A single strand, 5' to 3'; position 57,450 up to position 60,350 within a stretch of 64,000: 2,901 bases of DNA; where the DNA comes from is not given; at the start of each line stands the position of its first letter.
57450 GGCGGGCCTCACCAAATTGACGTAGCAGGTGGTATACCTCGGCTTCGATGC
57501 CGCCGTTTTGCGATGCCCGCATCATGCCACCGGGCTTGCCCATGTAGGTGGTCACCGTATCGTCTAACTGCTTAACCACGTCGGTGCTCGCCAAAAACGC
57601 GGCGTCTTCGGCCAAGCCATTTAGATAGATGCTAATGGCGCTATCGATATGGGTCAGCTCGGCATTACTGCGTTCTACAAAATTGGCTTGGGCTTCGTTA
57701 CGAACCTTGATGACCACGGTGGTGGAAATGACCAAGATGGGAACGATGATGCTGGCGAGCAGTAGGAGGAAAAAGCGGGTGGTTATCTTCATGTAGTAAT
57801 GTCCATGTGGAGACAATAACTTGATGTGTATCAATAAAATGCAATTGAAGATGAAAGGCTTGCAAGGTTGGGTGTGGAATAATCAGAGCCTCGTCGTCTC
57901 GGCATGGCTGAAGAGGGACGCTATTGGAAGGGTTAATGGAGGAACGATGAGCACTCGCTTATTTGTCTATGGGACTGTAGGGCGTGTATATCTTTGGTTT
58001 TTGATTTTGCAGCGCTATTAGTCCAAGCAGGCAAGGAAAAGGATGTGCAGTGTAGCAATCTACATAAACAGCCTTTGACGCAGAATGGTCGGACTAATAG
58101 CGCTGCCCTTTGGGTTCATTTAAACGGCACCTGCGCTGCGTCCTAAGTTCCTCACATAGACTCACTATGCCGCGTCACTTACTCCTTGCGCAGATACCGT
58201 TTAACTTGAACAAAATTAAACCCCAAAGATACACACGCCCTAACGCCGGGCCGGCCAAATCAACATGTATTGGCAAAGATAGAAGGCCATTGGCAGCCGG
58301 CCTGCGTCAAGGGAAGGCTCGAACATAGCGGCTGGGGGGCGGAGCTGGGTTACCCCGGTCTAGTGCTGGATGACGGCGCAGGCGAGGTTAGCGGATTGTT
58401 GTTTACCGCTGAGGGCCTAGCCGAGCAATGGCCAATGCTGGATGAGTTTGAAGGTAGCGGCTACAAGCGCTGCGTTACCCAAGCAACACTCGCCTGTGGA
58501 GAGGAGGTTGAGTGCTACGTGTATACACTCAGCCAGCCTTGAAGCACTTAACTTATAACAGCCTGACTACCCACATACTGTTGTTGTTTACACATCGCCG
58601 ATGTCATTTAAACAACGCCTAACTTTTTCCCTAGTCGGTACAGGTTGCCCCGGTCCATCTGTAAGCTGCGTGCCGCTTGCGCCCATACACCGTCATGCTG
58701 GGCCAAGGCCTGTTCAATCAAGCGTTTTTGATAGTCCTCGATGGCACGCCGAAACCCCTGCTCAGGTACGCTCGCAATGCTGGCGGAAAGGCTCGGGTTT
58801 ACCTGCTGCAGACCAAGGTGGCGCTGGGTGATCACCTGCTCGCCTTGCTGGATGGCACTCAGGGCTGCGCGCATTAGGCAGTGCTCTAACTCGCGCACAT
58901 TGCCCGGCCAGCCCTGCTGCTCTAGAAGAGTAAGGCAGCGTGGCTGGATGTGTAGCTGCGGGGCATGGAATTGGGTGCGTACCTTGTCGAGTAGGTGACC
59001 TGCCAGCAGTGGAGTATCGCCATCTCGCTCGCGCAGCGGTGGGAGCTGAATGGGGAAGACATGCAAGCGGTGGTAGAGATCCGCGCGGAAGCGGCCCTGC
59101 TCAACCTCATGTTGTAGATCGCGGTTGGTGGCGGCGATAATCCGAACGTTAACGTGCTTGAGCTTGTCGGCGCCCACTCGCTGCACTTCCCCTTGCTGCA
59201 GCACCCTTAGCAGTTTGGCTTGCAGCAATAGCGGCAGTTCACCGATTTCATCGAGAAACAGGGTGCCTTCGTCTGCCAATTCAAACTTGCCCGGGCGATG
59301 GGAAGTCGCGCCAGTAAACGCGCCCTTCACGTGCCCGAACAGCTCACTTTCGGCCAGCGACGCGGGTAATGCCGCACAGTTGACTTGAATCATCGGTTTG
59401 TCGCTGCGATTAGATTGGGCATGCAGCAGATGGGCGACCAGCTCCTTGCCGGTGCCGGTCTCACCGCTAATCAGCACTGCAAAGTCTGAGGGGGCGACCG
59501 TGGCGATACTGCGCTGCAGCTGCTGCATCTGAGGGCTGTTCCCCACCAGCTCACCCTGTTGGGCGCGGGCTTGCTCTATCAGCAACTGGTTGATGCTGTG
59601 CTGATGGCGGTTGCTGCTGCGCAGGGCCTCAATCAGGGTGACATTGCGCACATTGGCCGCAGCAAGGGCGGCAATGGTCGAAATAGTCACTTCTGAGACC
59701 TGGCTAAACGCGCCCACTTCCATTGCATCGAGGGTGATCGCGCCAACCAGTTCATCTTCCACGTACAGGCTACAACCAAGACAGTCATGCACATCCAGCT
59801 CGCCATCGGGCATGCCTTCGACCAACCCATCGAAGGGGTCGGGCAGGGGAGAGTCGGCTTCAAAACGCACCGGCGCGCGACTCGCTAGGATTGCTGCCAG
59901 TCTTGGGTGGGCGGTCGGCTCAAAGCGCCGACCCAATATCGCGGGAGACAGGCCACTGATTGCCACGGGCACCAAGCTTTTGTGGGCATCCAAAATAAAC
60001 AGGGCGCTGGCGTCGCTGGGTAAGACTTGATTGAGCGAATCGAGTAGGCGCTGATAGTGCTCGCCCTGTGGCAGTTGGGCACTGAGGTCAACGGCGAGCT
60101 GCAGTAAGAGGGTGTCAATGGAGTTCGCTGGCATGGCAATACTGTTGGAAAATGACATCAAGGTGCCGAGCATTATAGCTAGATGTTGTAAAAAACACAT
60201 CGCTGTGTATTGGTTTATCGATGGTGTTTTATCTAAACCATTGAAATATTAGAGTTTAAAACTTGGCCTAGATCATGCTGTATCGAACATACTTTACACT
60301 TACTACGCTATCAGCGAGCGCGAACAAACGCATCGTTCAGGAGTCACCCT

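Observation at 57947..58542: MITE-like insertion (TIR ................, TA duplication, internal perfect 16-bp hairpin) splitting a GGCT/AIG2-family gene.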

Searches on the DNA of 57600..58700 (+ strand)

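Call 5: search_rna_families(source=window, start=57600, end=58700, threshold=evalue, max_evalue=1)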
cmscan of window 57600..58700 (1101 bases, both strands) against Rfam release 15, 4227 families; matches with E-value up to 1: 0.
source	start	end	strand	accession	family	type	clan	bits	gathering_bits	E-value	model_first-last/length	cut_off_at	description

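Call 20: search_dna_similar(query=window:57978-58242:+, collection=plasmids, mode=distant, max_evalue=0.01)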
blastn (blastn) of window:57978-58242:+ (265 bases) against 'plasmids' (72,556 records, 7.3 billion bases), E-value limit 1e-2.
No match.

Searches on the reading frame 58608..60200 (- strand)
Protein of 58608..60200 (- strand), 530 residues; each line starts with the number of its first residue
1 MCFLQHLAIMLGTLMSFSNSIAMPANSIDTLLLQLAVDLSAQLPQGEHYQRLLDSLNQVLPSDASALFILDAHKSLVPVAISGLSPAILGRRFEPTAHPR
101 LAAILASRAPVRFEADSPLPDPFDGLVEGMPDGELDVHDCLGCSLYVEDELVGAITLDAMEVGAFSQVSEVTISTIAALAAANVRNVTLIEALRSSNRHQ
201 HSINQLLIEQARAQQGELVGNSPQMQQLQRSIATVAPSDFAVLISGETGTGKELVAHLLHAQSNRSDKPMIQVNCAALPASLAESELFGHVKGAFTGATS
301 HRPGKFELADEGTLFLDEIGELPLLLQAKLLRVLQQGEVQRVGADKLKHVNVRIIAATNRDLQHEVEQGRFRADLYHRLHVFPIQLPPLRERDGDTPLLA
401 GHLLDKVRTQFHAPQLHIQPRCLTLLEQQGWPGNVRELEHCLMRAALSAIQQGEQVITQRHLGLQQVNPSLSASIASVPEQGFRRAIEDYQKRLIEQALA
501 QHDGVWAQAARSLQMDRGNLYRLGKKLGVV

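Call 39: find_encoding_contigs(protein=window:58608-60200:-, flank=3000, max_places=6)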
Protein window:58608-60200:- (530 aa): no gene with exactly this product is on record in the collection.
